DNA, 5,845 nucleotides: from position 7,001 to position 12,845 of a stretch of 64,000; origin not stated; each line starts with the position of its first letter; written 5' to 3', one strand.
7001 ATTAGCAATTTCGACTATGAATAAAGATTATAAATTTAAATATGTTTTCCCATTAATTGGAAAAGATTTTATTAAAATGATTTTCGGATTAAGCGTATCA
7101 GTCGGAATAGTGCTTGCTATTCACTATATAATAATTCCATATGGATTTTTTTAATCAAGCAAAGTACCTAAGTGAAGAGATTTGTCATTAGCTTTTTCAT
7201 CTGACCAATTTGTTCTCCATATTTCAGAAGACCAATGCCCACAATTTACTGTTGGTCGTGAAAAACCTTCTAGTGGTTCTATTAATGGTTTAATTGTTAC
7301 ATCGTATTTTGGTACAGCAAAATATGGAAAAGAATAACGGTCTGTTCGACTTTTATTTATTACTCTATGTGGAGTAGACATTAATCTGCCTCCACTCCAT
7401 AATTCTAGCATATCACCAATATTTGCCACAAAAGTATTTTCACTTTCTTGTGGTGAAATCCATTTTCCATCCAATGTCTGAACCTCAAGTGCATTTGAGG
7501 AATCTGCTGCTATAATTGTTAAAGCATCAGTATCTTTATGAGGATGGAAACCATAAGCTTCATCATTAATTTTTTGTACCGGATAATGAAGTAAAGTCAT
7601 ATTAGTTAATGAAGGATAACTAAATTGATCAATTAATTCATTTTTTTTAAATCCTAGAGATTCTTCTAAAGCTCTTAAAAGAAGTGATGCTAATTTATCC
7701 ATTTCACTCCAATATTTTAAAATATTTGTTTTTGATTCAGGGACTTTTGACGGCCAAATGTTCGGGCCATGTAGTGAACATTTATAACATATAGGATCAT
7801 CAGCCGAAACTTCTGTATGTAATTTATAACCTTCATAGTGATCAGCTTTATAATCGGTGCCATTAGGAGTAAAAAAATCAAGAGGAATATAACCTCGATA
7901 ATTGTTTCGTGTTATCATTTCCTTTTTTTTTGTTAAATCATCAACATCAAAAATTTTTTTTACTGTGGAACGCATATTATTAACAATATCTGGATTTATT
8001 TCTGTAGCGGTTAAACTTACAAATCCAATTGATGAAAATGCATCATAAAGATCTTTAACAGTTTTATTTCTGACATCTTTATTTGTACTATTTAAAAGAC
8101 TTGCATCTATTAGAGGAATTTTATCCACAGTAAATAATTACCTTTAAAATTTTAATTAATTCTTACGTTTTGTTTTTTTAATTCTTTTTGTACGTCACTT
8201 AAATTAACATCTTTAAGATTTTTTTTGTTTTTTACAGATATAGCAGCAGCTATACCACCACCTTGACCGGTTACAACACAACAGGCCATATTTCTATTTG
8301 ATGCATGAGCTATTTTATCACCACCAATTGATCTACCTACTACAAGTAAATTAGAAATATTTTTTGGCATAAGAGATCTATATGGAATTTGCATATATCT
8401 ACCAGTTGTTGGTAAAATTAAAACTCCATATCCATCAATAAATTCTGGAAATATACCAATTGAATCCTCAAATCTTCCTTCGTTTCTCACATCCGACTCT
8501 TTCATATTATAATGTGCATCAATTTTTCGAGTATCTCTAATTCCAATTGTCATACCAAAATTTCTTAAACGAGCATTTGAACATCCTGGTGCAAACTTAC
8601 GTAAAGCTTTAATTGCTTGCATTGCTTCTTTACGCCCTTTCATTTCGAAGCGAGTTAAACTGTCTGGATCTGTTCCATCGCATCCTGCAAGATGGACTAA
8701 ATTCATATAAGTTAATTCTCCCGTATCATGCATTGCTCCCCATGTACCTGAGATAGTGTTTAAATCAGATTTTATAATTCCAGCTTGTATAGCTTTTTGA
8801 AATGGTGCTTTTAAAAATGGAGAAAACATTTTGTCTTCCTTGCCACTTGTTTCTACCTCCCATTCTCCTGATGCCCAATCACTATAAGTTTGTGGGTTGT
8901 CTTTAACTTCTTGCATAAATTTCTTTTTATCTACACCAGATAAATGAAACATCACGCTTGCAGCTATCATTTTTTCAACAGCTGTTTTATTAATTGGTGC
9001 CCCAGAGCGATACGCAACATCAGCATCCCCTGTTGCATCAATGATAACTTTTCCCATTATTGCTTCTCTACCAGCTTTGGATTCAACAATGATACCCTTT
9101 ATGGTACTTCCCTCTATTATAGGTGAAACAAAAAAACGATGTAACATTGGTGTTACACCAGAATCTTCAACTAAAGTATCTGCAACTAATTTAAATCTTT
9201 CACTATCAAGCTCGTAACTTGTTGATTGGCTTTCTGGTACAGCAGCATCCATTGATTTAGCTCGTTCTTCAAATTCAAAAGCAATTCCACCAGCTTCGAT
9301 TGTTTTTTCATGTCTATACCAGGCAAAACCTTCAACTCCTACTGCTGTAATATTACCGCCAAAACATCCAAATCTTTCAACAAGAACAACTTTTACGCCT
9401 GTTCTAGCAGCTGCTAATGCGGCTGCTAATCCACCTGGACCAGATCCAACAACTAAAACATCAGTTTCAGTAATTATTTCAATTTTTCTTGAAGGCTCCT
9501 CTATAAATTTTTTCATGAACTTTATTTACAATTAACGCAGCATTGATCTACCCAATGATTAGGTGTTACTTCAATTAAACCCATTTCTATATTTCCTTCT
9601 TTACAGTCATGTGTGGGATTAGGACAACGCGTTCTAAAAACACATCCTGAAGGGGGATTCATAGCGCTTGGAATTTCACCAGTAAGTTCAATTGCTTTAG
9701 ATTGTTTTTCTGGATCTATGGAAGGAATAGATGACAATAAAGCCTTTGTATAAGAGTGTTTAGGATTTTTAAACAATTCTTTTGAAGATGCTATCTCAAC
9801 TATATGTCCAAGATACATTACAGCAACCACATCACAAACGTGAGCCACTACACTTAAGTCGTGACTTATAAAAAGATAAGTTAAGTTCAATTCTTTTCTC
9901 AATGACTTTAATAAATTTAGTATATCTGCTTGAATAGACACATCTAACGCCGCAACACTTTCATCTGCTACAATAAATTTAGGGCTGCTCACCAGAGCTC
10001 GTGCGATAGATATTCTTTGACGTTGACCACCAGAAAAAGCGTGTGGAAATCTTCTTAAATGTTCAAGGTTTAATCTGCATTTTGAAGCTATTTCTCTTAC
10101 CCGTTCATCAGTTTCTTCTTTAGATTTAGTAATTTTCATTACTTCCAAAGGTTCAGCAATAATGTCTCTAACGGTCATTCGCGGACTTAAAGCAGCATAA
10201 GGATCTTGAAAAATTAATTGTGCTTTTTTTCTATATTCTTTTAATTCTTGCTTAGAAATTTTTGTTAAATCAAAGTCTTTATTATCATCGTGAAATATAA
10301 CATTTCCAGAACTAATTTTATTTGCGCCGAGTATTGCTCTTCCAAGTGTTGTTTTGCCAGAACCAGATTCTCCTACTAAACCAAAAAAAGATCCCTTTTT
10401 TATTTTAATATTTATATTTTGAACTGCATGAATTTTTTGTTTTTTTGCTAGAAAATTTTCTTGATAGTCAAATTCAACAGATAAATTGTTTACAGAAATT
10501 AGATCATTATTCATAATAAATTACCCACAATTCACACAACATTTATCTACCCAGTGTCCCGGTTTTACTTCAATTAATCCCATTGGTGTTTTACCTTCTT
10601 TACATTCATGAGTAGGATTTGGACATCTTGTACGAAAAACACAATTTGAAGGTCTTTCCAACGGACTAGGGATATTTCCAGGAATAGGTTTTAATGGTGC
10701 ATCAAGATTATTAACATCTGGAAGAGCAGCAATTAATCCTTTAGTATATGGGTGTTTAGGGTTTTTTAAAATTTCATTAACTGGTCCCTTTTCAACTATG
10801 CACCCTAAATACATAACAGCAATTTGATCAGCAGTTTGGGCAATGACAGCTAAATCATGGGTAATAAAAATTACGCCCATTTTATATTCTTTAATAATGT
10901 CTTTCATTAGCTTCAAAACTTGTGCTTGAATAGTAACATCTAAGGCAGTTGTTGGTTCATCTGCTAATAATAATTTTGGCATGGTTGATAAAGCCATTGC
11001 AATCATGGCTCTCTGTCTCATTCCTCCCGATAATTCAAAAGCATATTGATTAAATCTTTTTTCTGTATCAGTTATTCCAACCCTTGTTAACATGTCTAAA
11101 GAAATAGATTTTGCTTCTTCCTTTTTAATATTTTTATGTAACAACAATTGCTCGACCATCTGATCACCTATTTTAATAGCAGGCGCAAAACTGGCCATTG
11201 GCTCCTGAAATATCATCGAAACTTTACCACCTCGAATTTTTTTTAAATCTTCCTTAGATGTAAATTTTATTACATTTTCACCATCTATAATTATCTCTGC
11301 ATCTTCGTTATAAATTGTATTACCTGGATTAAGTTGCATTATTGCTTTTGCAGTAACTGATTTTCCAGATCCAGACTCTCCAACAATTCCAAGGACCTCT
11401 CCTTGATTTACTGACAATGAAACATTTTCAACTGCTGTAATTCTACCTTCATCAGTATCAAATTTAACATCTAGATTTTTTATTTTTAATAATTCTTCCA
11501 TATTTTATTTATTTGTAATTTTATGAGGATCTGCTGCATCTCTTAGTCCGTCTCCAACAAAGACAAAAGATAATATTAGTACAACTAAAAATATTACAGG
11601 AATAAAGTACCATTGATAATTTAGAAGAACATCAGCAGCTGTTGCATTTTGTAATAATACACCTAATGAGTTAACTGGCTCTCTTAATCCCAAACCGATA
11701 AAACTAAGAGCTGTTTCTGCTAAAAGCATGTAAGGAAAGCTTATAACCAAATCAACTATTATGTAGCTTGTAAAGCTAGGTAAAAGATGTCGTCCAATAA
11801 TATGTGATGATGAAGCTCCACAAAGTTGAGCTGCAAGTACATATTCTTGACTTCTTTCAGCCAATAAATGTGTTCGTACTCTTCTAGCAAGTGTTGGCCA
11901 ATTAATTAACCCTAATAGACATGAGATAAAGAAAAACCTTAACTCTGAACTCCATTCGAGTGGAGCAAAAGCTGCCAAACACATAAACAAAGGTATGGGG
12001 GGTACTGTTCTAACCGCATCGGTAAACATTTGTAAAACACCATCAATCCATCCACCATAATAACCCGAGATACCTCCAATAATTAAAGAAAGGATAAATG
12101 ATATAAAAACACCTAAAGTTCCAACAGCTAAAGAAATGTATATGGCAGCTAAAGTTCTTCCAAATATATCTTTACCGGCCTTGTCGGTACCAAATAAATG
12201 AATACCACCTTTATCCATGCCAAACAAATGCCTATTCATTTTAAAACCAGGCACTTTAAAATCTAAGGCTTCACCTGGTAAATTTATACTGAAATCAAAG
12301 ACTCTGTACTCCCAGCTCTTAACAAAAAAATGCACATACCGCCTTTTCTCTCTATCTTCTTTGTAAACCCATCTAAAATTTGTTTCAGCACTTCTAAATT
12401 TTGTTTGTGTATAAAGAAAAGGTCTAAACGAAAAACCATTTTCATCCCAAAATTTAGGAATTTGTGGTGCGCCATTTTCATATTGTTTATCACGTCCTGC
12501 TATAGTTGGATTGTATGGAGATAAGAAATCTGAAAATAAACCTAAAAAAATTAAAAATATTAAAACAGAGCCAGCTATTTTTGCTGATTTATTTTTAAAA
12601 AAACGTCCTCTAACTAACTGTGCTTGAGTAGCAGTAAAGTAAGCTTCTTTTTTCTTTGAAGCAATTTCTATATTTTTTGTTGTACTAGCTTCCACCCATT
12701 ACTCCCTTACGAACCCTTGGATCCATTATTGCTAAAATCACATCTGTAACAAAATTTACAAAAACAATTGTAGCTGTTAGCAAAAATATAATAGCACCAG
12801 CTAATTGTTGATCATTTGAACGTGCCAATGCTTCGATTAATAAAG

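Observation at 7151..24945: Candidate undescribed pathway: ABC import and cytoplasmic de-esterification of phosphonate esters feeding a PhnW/ALDH/PhnA route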

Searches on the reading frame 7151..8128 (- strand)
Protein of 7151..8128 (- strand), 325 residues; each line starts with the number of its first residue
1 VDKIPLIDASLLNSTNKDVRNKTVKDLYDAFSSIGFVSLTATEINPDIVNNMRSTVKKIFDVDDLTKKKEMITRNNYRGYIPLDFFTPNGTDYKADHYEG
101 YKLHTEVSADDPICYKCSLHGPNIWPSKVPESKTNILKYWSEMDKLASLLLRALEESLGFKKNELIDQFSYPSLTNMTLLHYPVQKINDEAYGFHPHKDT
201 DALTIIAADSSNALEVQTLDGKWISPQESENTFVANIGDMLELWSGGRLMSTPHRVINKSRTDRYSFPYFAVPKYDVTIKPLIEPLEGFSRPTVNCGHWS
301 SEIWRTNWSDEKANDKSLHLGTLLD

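Call 3: search_protein_families(library=pfam, proteins=[window:7151-8128:-])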
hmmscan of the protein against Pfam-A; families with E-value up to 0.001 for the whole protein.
window:7151-8128:- (325 aa): 2 families
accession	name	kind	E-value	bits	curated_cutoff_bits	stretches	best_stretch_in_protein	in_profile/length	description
PF03171.26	2OG-FeII_Oxy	-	4.4e-19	69.1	23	1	178-271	5-99/101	2OG-Fe(II) oxygenase superfamily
PF14226.12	DIOX_N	-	3.6e-18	66.8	27.3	1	4-127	1-116/117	non-haem dioxygenase in morphine synthesis N-terminal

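Call 5: search_protein_families(library=ncbifam, proteins=[window:7151-8128:-], max_evalue=0.00001)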
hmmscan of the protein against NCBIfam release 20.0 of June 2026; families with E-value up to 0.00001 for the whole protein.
window:7151-8128:- (325 aa): 0 families

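Call 91: search_solved_structures(query=window:7151-8128:-, max_evalue=1e-8)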
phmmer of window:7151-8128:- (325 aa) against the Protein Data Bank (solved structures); distinct sequences matched with E-value up to 1e-8: 51.
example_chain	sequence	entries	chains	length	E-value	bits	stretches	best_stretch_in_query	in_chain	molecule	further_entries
9ovh_A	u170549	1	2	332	1.6e-39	139.1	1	2-282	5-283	2-oxoglutarate-dependent ethylene/succinate-forming enzyme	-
6jyv_A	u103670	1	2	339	1.2e-28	103.3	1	3-284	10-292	Probable iron/ascorbate oxidoreductase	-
9ig3_A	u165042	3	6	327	7.1e-24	87.7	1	4-272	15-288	2-oxoglutarate-dependent dioxygenase traH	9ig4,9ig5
9l52_A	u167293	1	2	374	7.3e-23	84.3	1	4-282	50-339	ring expansion oxygenase SpoC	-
9l50_A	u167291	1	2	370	8.8e-23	84.1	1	4-282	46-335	ring expansion oxygenase SpoC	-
9l51_A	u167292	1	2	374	9.1e-23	84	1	4-282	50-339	ring expansion oxygenase SpoC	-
6xjj_A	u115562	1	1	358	2.5e-22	82.6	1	4-282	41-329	2-oxoglutarate-dependent dioxygenase tropC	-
3oox_A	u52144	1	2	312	7.1e-22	81.1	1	23-282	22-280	putative 2OG-Fe(II) oxygenase family protein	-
6lsv_A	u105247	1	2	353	1.6e-20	76.6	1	119-288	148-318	Probable 2-oxoglutarate-dependent dioxygenase At5g05600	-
5c3p_A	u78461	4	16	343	4.7e-19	71.8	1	4-279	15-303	Thymine dioxygenase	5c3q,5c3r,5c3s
5c3o_A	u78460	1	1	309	7.9e-19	71.1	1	4-275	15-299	Thymine dioxygenase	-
9vgi_A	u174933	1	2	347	1.4e-16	63.7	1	4-284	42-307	O-demethylase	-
4xae_A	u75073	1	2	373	1.6e-16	63.5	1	121-292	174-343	Feruloyl CoA ortho-hydroxylase 1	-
6ku3_A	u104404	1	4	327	2.5e-15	59.6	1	137-286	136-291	Gibberellin 2-beta-dioxygenase 3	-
3on7_A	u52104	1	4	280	4e-15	58.9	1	127-277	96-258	Oxidoreductase, iron/ascorbate family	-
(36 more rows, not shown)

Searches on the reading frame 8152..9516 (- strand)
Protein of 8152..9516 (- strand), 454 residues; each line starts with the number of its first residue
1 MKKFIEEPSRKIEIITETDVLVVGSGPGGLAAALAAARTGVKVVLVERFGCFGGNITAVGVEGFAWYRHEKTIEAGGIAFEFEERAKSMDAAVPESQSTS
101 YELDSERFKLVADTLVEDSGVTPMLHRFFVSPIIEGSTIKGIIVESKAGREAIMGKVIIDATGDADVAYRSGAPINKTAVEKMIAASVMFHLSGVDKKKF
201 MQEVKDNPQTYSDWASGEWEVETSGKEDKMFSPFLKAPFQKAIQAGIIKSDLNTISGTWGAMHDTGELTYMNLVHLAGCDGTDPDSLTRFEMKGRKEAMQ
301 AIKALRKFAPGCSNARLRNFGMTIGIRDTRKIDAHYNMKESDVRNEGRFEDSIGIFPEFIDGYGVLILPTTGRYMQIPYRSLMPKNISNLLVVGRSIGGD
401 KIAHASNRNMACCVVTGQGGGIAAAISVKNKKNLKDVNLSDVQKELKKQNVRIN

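Call 3: search_protein_families(library=pfam, proteins=[window:8152-9516:-])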
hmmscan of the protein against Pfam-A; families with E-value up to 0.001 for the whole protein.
window:8152-9516:- (454 aa): 9 families
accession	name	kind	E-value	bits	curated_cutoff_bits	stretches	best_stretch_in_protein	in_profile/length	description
PF12831.13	FAD_oxidored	-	2.7e-89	300.8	27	1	19-446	1-416/416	FAD dependent oxidoreductase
PF01946.23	Thi4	-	7.4e-09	35.6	26.2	1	5-163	5-167/235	Thi4 family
PF00890.30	FAD_binding_2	-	3.4e-08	33.5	20.4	1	19-58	1-40/414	FAD binding domain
PF07992.20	Pyr_redox_2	-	3e-07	30.6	26.1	1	19-63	2-48/291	Pyridine nucleotide-disulphide oxidoreductase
PF13450.12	NAD_binding_8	-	6.2e-07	30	21.9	1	22-70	1-46/68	NAD(P)-binding Rossmann-like domain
PF01494.25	FAD_binding_3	-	8.2e-07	29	22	1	17-49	1-33/349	FAD binding domain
PF01266.30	DAO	-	4.7e-05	23.5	27.9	1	19-51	1-34/353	FAD dependent oxidoreductase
PF01134.28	GIDA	-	0.00014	21.5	22.1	1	19-55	1-38/391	Glucose inhibited division protein A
PF03486.20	HI0933_like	-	0.00069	19.6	50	1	19-60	2-43/244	HI0933-like protein Rossmann domain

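Call 5: search_protein_families(library=ncbifam, proteins=[window:8152-9516:-], max_evalue=0.00001)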
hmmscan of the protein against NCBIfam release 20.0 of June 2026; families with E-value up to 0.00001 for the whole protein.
window:8152-9516:- (454 aa): 28 families (the best 25 are shown)
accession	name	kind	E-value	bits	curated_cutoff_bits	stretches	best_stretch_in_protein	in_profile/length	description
NF004789.0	PRK06134.1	subfamily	5e-12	45.2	747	1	16-83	11-76/581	FAD-dependent oxidoreductase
TIGR01372.1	soxA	subfamily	3.2e-11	41.8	1164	1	7-57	158-208/996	sarcosine oxidase subunit alpha family protein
NF005882.1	PRK07843.1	equivalog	4e-10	38.7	788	1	18-95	2-77/547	3-oxosteroid 1-dehydrogenase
NF041080.1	DGGGPL_reductase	equivalog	6.5e-10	38.4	580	1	19-171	3-161/447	digeranylgeranylglycerophospholipid reductase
NF009477.0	PRK12843.1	equivalog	9e-10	37.6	758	1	12-92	11-89/578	FAD-dependent oxidoreductase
NF009478.0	PRK12844.1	equivalog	9.2e-10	37.4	789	1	16-100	7-89/559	3-ketosteroid-delta-1-dehydrogenase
NF009476.0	PRK12839.1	equivalog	1.9e-09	36.2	940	1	16-92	7-81/572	FAD-dependent oxidoreductase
NF009473.0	PRK12835.1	subfamily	3.2e-09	35.8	837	1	16-67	10-59/585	FAD-binding protein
TIGR02032.1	GG-red-SF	subfamily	8.3e-09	35.5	158.8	1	19-193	2-175/297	geranylgeranyl reductase family protein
TIGR00292.1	TIGR00292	equivalog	1.4e-08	34.3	148.3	1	7-122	11-129/254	sulfide-dependent adenosine diphosphate thiazole synthase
NF009474.0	PRK12837.1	equivalog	2.7e-08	33.1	675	1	16-92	6-80/513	FAD-binding protein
NF053677.1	Desat2ChcC2Cyan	equivalog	2.7e-08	32.6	900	1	18-76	1-58/558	4-oxocyclohex-2-ene-1-carboxylate 5-dehydrogenase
NF003585.0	PRK05249.1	equivalog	3.6e-08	32.5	465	1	17-60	6-49/464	Si-specific NAD(P)(+) transhydrogenase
TIGR03997.1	mycofact_OYE_2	equivalog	6.7e-08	31.4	793.15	1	18-59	380-421/645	mycofactocin system FadH/OYE family oxidoreductase 2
TIGR01292.1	TRX_reduct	equivalog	1.1e-07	30.9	343.45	1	19-113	2-94/300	thioredoxin-disulfide reductase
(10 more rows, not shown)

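Call 92: search_solved_structures(query=window:8152-9516:-, max_evalue=0.001)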
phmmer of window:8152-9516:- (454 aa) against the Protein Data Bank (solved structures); distinct sequences matched with E-value up to 0.001: 54.
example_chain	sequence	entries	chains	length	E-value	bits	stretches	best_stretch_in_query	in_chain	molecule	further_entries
3rnm_A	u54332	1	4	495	1.3e-06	30.7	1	17-60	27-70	Dihydrolipoyl dehydrogenase, mitochondrial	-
1zy8_A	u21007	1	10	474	1.5e-06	30.5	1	17-60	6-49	Dihydrolipoyl dehydrogenase, mitochondrial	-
6i4p_A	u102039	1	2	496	1.7e-06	30.3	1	17-60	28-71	Dihydrolipoyl dehydrogenase, mitochondrial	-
1zmc_A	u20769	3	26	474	1.9e-06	30.2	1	17-60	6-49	Dihydrolipoyl dehydrogenase, mitochondrial | Dihydrolipoyl dehydrogenase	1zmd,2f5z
5nhg_A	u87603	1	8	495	2.3e-06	29.9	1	17-60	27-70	Dihydrolipoyl dehydrogenase, mitochondrial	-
6hg8_A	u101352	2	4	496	2.3e-06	29.9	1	17-60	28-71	Dihydrolipoyl dehydrogenase, mitochondrial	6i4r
5j5z_A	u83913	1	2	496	2.3e-06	29.9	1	17-60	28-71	Dihydrolipoyl dehydrogenase, mitochondrial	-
6i4z_A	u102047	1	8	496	2.4e-06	29.9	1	17-60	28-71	Dihydrolipoyl dehydrogenase, mitochondrial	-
6i4s_A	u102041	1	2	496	2.4e-06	29.9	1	17-60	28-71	Dihydrolipoyl dehydrogenase, mitochondrial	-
6i4t_A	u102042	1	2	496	2.4e-06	29.9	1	17-60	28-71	Dihydrolipoyl dehydrogenase, mitochondrial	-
6i4q_A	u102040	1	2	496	2.4e-06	29.9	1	17-60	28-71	Dihydrolipoyl dehydrogenase, mitochondrial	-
6i4u_A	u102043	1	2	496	2.4e-06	29.9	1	17-60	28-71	Dihydrolipoyl dehydrogenase, mitochondrial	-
7psc_A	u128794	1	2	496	2.4e-06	29.8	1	17-60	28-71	Dihydrolipoyl dehydrogenase, mitochondrial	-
7zyt_A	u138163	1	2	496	4.5e-06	28.9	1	17-60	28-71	Dihydrolipoyl dehydrogenase, mitochondrial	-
1bhy_A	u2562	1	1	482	4.5e-06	28.9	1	17-60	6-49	P64K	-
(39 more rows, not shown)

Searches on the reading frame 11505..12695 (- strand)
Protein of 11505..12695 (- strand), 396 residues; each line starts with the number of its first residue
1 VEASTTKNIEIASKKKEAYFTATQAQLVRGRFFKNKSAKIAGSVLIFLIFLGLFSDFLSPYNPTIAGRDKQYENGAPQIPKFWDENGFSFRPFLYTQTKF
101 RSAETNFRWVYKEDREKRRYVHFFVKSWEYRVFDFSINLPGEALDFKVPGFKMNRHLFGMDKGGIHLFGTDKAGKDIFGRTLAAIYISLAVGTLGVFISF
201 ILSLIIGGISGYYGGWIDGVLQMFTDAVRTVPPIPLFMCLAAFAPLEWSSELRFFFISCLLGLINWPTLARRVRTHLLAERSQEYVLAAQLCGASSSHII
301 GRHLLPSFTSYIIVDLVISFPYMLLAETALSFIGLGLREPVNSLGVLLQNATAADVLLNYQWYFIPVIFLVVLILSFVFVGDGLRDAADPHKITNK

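Call 3: search_protein_families(library=pfam, proteins=[window:11505-12695:-])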
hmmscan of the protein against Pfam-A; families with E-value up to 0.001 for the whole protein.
window:11505-12695:- (396 aa): 2 families
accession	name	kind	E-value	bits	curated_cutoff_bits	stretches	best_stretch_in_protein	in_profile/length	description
PF00528.27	BPD_transp_1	-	5.5e-25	88.6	26.4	1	204-391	2-181/184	Binding-protein-dependent transport system inner membrane component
PF12911.12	OppC_N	-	3.8e-09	36.7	23.9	1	23-69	1-45/53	N-terminal TM domain of oligopeptide transport permease C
